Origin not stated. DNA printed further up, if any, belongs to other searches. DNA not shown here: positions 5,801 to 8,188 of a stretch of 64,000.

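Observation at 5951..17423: GntR(HutC)-controlled sugar locus with duplicated BadF-kinase/SIS modules, an MBL hydrolase and a 695-aa glycosidase-like protein of unrecognised family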

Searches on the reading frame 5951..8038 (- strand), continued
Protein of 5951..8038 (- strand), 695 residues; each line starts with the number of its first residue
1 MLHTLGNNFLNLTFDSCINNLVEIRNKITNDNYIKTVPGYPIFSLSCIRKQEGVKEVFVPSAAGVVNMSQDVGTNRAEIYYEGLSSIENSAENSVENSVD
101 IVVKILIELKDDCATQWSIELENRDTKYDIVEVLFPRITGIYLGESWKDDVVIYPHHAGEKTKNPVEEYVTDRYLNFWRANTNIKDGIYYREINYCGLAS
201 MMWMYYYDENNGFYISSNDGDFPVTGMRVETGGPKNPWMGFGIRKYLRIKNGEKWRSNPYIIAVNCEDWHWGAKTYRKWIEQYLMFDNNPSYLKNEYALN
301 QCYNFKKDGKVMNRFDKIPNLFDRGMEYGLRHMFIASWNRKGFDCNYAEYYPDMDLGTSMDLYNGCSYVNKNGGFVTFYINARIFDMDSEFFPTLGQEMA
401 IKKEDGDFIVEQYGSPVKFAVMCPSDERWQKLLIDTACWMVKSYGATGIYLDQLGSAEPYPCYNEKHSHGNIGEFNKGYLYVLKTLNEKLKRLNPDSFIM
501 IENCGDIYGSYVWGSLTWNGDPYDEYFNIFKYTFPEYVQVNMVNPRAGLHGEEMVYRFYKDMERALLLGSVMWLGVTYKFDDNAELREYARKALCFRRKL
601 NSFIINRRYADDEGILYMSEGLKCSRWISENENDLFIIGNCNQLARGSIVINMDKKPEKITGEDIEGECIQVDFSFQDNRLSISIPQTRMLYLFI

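Call 26: find_related_loci(query=A1, collection=genome_contigs, flank=10000)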
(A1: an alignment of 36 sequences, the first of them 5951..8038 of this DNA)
Query A1 (695 aa) in genome_contigs; peptide patterns used: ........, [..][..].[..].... (x = any residue, [..] = any of these).
136 stretches matched a pattern; 107 encode a relative of the query (tblastn E <= 1e-3); the best 80 are kept; 80 distinct loci.
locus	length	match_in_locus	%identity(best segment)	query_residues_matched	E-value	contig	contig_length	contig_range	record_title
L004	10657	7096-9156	78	1-695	0e+0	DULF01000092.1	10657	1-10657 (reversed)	MAG TPA_asm: Clostridiaceae bacterium isolate AS04akNAM_100 31230_AS04, whole genome shotgun sequence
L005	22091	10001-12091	51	1-695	0e+0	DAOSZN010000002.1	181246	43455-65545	MAG TPA_asm: Bacillota bacterium isolate AMR_MDS_2058 NODE_33_length_181246_cov_10.793312, whole genome shotgun sequence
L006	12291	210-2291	52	4-695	0e+0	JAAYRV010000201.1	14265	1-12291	MAG: Bacillota bacterium isolate AS23ysBPME_252 142588_AS23, whole genome shotgun sequence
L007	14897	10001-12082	51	4-695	0e+0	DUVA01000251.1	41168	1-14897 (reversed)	MAG TPA_asm: Bacillota bacterium isolate AS08sgBPME_304 296064_AS08, whole genome shotgun sequence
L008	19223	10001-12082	50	4-695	0e+0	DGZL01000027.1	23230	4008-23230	MAG TPA_asm: Firmicutes bacterium UBA4981 UBA4981_contig_4232, whole genome shotgun sequence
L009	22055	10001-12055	51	1-694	0e+0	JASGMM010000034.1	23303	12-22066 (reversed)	MAG: Clostridiales bacterium isolate DJKA124_ANT21_bin.4 scaffold_588, whole genome shotgun sequence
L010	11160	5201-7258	50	1-695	0e+0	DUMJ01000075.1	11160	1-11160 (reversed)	MAG TPA_asm: bacterium isolate AS04akNAM_5 56720_AS04, whole genome shotgun sequence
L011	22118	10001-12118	48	1-695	0e+0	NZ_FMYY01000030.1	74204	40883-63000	Paenibacillus sp. cl123, whole genome shotgun sequence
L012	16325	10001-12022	51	1-685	0e+0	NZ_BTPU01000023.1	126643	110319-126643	Vallitalea maricola strain AN17-2 sequence023, whole genome shotgun sequence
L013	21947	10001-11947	52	3-653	0e+0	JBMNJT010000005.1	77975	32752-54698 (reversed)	MAG: Bacillota bacterium isolate SBF912LR0HQ0142 contig_41999, whole genome shotgun sequence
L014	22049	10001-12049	48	1-690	0e+0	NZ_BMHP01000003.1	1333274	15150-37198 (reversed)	Paenibacillus nasutitermitis strain CGMCC 1.15178 sequence03, whole genome shotgun sequence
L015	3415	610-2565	51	3-657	0e+0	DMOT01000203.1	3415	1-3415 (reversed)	MAG TPA_asm: Bacillota bacterium isolate UBA10085 contig_4461, whole genome shotgun sequence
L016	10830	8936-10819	52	1-627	0e+0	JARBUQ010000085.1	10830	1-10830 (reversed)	MAG: Paenibacillus sp. isolate L_E1_T20_C_bin.81 scaffold_9396, whole genome shotgun sequence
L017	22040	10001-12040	49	1-673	0e+0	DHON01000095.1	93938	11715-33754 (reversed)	MAG TPA_asm: Firmicutes bacterium UBA5389 UBA5389_contig_1745, whole genome shotgun sequence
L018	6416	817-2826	50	1-651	0e+0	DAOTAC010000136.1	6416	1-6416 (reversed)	MAG TPA_asm: Bacillota bacterium isolate AMR_MDS_2043 NODE_10245_length_6416_cov_5.118849, whole genome shotgun sequence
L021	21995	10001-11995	50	5-690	0e+0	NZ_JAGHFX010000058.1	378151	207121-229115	MAG: Clostridium sp. isolate MAG.206 k127_674780, whole genome shotgun sequence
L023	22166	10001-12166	45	1-690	0e+0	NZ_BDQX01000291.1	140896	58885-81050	Paenibacillus agaridevorans strain T-3040, whole genome shotgun sequence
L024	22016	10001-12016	49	1-695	0e+0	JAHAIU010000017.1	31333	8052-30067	MAG: Clostridium sp. isolate L3_072_000G1_dasL3_072_000G1_concoct_19 L3_072_000G1_scaffold_846, whole genome shotgun seq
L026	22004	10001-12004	49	1-690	0e+0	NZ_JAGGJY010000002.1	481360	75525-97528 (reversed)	Clostridium tertium strain DSM 2485 Ga0454102_02, whole genome shotgun sequence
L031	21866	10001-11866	49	14-655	0e+0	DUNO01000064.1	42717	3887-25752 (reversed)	MAG TPA_asm: Clostridiales bacterium isolate AS05jafATM_90 70383_AS05, whole genome shotgun sequence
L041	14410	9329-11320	46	5-695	0e+0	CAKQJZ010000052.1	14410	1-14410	MAG: uncultured Spirochaetales bacterium isolate REFINED_METABAT215_TOP10_CONTIGS_1500_ASSEMBLY_K77_MERGED__Hadza_MoBio_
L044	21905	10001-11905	47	5-669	0e+0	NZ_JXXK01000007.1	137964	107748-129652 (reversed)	Ruthenibacterium lactatiformans strain 585-1 contig00007, whole genome shotgun sequence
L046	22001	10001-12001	44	5-695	0e+0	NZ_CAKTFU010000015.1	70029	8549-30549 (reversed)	MAG: uncultured Gemmiger sp. isolate REFINED_METABAT215_TOP10_CONTIGS_1500_ASSEMBLY_K77_MERGED__Hadza_MoBio_hadza-A-D_B_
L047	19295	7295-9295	44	5-695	0e+0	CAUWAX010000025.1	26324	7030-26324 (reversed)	MAG: uncultured Gemmiger sp. isolate ERS329800__bin3 genome assembly, contig: ERS329800_NODE_1622_length_26324_cov_34.65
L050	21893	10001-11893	45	27-669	0e+0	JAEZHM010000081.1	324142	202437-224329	MAG: Bacillota bacterium isolate OH_CDB_136 k127_2380384, whole genome shotgun sequence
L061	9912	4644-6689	40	5-642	2e-171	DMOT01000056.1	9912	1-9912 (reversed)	MAG TPA_asm: Bacillota bacterium isolate UBA10085 contig_1729, whole genome shotgun sequence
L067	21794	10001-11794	45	21-641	2e-166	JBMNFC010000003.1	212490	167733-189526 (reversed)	MAG: Acholeplasmatales bacterium isolate SBF912LR0HQ0086 contig_43291, whole genome shotgun sequence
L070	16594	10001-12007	38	10-695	3e-159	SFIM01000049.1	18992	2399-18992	MAG: Clostridiales bacterium isolate W1P21.023 Contig2524, whole genome shotgun sequence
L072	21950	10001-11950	39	3-672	4e-157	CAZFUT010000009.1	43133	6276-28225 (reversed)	MAG TPA_asm: uncultured Oscillospiraceae bacterium isolate binchicken_co117_307 genome assembly, contig: NODE_1646_lengt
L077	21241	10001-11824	40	82-695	6e-153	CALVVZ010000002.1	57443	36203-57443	MAG: uncultured Clostridia bacterium isolate BRZ_BV__bin18 genome assembly, contig: BRZ_BV__NODE_586_length_57443_cov_5.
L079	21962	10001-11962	41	2-620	6e-162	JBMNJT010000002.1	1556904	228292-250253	MAG: Bacillota bacterium isolate SBF912LR0HQ0142 contig_24999, whole genome shotgun sequence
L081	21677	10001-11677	42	89-642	1e-140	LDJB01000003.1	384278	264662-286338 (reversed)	MAG: Peptococcaceae bacterium 1109 scaffold00003, whole genome shotgun sequence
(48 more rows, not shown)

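Call 33: predict_structure(alignment_id=A1)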
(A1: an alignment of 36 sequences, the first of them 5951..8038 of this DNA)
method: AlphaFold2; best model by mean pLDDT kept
length: 695 residues; sequences in the alignment: 36
mean_pLDDT: 90.8   pTM: 0.89
mean pLDDT of the five models: 90.8, 90.3, 88.6, 87.0, 86.6
residues with pLDDT >= 90: 488; 70-90: 181; 50-70: 24; < 50: 2
segments of 3 or more residues with pLDDT < 50: none
pLDDT, mean of each block of 10 residues (from residue 1): 94 95 97 93 95 91 93 92 85 68 97 96 97 96 95 87 94 85 92 86 94 94 90 95 95 96 94 93 87 94 83 94 95 88 61 89 97 96 86 90 92 80 91 94 96 86 89 89 95 96 85 82 72 87 89 92 92 92 91 96 91 93 92 92 92 92 94 93 95 95
secondary structure, 60 per line:
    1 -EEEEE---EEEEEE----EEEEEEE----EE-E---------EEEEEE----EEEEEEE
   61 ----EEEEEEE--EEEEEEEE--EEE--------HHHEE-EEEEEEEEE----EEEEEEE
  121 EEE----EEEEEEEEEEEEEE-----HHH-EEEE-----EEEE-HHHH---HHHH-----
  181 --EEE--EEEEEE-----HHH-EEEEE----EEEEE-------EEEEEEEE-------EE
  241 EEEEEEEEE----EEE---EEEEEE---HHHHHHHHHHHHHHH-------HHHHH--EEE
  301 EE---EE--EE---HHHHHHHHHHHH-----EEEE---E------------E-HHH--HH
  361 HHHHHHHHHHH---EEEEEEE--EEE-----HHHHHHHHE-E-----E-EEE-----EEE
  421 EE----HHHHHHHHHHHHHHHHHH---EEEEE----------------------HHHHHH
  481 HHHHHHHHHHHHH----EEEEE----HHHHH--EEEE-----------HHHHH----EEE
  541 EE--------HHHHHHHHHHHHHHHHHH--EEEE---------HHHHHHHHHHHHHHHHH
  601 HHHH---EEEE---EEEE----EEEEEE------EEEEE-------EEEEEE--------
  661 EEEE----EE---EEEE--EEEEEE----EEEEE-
elements in order (helices of 4 or more, strands of 3 or more residues): E2-6 E10-15 E20-26 E44-49 E54-60 E65-71 E74-81 E84-86 E101-109 E114-123 E128-141 E151-154 E160-163 H165-168 H172-175 E183-185 E188-193 E203-207 E212-216 E224-231 E239-249 E254-256 E260-265 H269-283 H291-295 E298-302 H315-326 E332-335 H359-371 E375-381 E384-386 H392-399 E410-412 E418-422 H427-444 E448-452 H475-493 E498-502 H507-511 E514-517 H529-533 E538-542 H551-568 E571-574 H584-604 E608-611 E615-618 E623-628 E635-639 E647-652 E661-664 E674-677 E680-685 E690-694
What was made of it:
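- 5951..8038 (-): DUF6259 protein (695 aa), cytoplasmic, with an alpha-glycosidase-like three-domain fold. Candidate catalytic pair D452/E502. Model pLDDT 90.8 (call 33).
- pLDDT 90.8 (call 33).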

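Call 34: search_protein_families(library=pfam, proteins=[L012:6450-9980:+, L011:12782-16597:+, L021:12108-17306:+, L061:1657-4524:+, L079:12370-13203:+, L072:12917-13639:+, L067:2716-3513:+, L026:3535-4683:+, L024:2150-3298:+], max_evalue=0.001)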
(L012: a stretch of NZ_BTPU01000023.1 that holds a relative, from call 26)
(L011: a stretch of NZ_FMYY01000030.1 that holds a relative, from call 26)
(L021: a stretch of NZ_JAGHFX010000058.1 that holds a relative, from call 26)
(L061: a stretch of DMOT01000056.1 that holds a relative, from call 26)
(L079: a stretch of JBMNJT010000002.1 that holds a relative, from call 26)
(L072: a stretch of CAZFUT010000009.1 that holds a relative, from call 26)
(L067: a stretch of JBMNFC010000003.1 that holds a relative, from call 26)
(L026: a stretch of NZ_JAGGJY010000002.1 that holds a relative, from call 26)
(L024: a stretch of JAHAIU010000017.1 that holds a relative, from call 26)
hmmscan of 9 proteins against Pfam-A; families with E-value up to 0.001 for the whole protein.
L012:6450-9980:+ (1176 aa): 5 families
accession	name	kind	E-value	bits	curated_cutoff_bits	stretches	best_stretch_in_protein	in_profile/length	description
PF13570.13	Beta-prop_ACSF4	-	4.1e-45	155.1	133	2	893-1175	61-328/329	Beta-alanine-activating enzyme, beta-propeller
PF13360.13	PQQ_2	-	2.8e-31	109.4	27.6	3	832-960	16-145/233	Outer membrane protein assembly factor BamB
PF00149.33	Metallophos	-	1.2e-15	58.9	21.5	1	498-673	2-191/191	Calcineurin-like phosphoesterase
PF25293.1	Beta-prop_EMC1_N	-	4.4e-08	33.5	34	0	1037-1168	46-172/219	EMC1 N-terminal beta-propeller domain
PF01011.28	PQQ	-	1.3e-06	27.9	26.7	0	838-923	46-144/595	Glucose/ethanol/alcohol dehydrogenase, beta-propeller domain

L011:12782-16597:+ (1271 aa): 5 families
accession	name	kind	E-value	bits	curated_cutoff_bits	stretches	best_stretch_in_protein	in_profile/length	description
PF13360.13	PQQ_2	-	1.5e-46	159.4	27.6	4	982-1098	29-148/233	Outer membrane protein assembly factor BamB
PF13570.13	Beta-prop_ACSF4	-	2.3e-34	119.7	133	2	985-1096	59-173/329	Beta-alanine-activating enzyme, beta-propeller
PF00149.33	Metallophos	-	2e-17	64.7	21.5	1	590-763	3-190/191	Calcineurin-like phosphoesterase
PF01011.28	PQQ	-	7.6e-09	35.2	26.7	1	930-1019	46-146/595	Glucose/ethanol/alcohol dehydrogenase, beta-propeller domain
PF14741.12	GH114_assoc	-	2.7e-06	28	22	1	146-254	11-118/126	N-terminal glycosyl-hydrolase-114-associated domain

L021:12108-17306:+ (1732 aa): 6 families
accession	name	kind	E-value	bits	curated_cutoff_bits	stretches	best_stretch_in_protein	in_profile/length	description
PF01663.27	Phosphodiest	-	8.7e-35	121.4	23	2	533-890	2-325/342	Type I phosphodiesterase / nucleotide pyrophosphatase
PF00149.33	Metallophos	-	3.3e-16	60.7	21.5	1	1214-1410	3-191/191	Calcineurin-like phosphoesterase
PF16656.11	Pur_ac_phosph_N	-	2e-14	54.4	30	1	1106-1206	1-93/93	Purple acid Phosphatase, N-terminal domain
PF09136.16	Glucodextran_B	-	3.5e-14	52.9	27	1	443-519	1-80/83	Glucodextranase, domain B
PF00884.28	Sulfatase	-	6e-10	39.3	25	1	533-776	4-256/301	Sulfatase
PF03422.21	CBM_6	-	0.00023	21.9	28.9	1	994-1090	19-123/125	Carbohydrate binding module (family 6)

L061:1657-4524:+ (955 aa): 5 families
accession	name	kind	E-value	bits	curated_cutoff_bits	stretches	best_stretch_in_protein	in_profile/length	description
PF00245.25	Alk_phosphatase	-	5.5e-74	250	24.4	1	68-347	2-323/423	Alkaline phosphatase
PF03372.29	Exo_endo_phos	-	3.4e-21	76.4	24.5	1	473-712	1-225/225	Endonuclease/Exonuclease/phosphatase family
PF23226.1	Exo_endo_phos_PGAP2IP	-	5.2e-17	62.3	27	1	471-635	5-167/239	PGAP2IP, C-terminal nuclease-like domain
PF01676.23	Metalloenzyme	-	2.1e-07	31.2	24.3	1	265-390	129-246/252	Metalloenzyme superfamily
PF14258.12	DUF4350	-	0.00013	22.8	30.4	0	793-829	40-78/181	Domain of unknown function (DUF4350)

L079:12370-13203:+ (277 aa): 2 families
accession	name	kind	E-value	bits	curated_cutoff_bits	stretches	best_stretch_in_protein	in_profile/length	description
PF02811.25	PHP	-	3.4e-12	47.4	26.4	1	14-160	1-133/164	PHP domain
PF13263.12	PHP_C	-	0.00049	20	21.3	0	225-246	13-34/56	PHP-associated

L072:12917-13639:+ (240 aa): 1 family
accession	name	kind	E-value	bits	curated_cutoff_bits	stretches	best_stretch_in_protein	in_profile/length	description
PF00300.27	His_Phos_1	-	1e-17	64.9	21.7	1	3-72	1-79/194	Histidine phosphatase superfamily (branch 1)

L067:2716-3513:+ (265 aa): 1 family
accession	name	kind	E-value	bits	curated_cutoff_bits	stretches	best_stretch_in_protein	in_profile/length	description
PF01261.30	AP_endonuc_2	-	5.6e-18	66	31.1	1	36-261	21-247/249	Xylose isomerase-like TIM barrel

L026:3535-4683:+ (382 aa): 1 family
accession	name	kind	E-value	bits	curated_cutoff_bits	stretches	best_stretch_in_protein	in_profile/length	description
PF02595.20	Gly_kinase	-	2.5e-150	501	23.3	1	3-372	1-371/372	Glycerate kinase family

L024:2150-3298:+ (382 aa): 2 families
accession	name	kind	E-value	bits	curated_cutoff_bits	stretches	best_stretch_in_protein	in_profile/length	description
PF05651.19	Diacid_rec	-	1.1e-34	119.4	23.6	1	9-139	3-133/134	Putative sugar diacid recognition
PF13556.12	HTH_30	-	6.2e-18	64.8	27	1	312-369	1-58/59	PucR C-terminal helix-turn-helix domain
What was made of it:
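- His_Phos_1 neighbours (call 34).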

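Call 37: fold_search(model_id=the predicted structure, library=pdb)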
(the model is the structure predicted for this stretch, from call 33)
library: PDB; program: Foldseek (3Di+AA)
matches with E <= 10: 1641; with E <= 0.001: 942
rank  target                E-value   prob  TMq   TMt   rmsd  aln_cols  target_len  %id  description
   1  9ayu_A                1.0e-27  1.00  0.60  0.63   7.7       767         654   12  Structure of the A type blood alpha-D-galactosamine galactosaminidase D463A mutant from Flavonifractor plautii (released 2024-12-18)
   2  9awt_A                3.3e-26  1.00  0.60  0.63   7.8       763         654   12  Structure of the A type blood alpha-D-galactosamine galactosaminidase from Flavonifractor plautii in complex with GalN (released 2024-12-18)
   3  8x1b                  8.4e-26  1.00  0.59  0.61   8.0       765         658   13  Cryo-EM structure of FpGalactosaminidase from Flavonifractor plautii in apo state (released 2024-11-13)
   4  8k7v_B                1.5e-24  1.00  0.50  0.47  10.2       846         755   10  the alpha-galactosidase 5 with inhibitor ABP2 (released 2024-07-31)
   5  8k1a_A                1.7e-23  1.00  0.50  0.47  10.2       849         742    9  the wild-typed alpha-galactosidase 5 (released 2024-07-17)
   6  5opq_A                2.4e-23  1.00  0.61  0.64   7.9       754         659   13  A 3,6-anhydro-D-galactosidase produced by Zobellia galactanivorans. This is an exo-lytic enzyme that hydrolyzes termin (released 2017-11-29)
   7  6phv                  2.4e-23  1.00  0.51  0.50   9.8       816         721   11  SpAga galactose product complex structure (released 2019-10-02)
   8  8k7v_D                2.7e-23  1.00  0.50  0.47  10.5       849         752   10  the alpha-galactosidase 5 with inhibitor ABP2 (released 2024-07-31)
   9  6phw_A                3.1e-23  1.00  0.51  0.50  10.1       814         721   10  SpAga D472N structure in complex with melibiose (released 2019-10-02)
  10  8k7v_A                3.7e-23  1.00  0.50  0.47  10.4       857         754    9  the alpha-galactosidase 5 with inhibitor ABP2 (released 2024-07-31)
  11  4fnu_A                3.9e-23  1.00  0.50  0.49  10.4       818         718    9  Crystal structure of GH36 alpha-galactosidase AgaA A355E D478A from Geobacillus stearothermophilus in complex with sta (released 2012-10-03)
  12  5opq_D                5.0e-23  1.00  0.61  0.64   8.0       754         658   13  A 3,6-anhydro-D-galactosidase produced by Zobellia galactanivorans. This is an exo-lytic enzyme that hydrolyzes termin (released 2017-11-29)
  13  2yfn                  5.6e-23  1.00  0.51  0.50   9.6       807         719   11  galactosidase domain of alpha-galactosidase-sucrose kinase, AgaSK (released 2011-09-28)
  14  6phu                  7.6e-23  1.00  0.52  0.51   9.8       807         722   10  SpAga wild type apo structure (released 2019-10-02)
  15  4fnp_A                1.3e-22  1.00  0.53  0.52   9.6       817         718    9  Crystal structure of GH36 alpha-galactosidase AgaA A355E from Geobacillus stearothermophilus (released 2012-10-03)
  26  5wzp_A                4.3e-21  1.00  0.63  0.72   5.4       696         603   12  Alpha-N-acetylgalactosaminidase NagBb from Bifidobacterium bifidum - ligand free (released 2017-06-07)
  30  5wzp_B                2.1e-20  1.00  0.63  0.71   5.6       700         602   12  Alpha-N-acetylgalactosaminidase NagBb from Bifidobacterium bifidum - ligand free (released 2017-06-07)
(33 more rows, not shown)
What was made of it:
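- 5951..8038 (-): Foldseek matches to GH36, GH129 and GH101 (call 37).
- On GH36/GH129/GH101-type alpha-glycosidases: Foldseek probability 1.00, E 1e-27 to 1e-19; target-normalised TM-score up to 0.72 (call 37), on a model with pLDDT 90.8 (call 33).
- Closest known: GH36, GH129 and GH101 retaining alpha-glycosidases. Same: The three-domain architecture: N-terminal beta-sandwich, (beta/alpha)8 barrel, C-terminal beta-sandwich (calls 33, 37).
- Foldseek E 1e-27 to GH36 alpha-galactosaminidase 9ayu; target-normalised TM-score 0.72 to GH129 alpha-GalNAc-ase 5wzp; also matches GH101 (call 37). An alpha-HexNAc-ase-like fold (call 37). An alpha-glycosidase fold (call 37).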
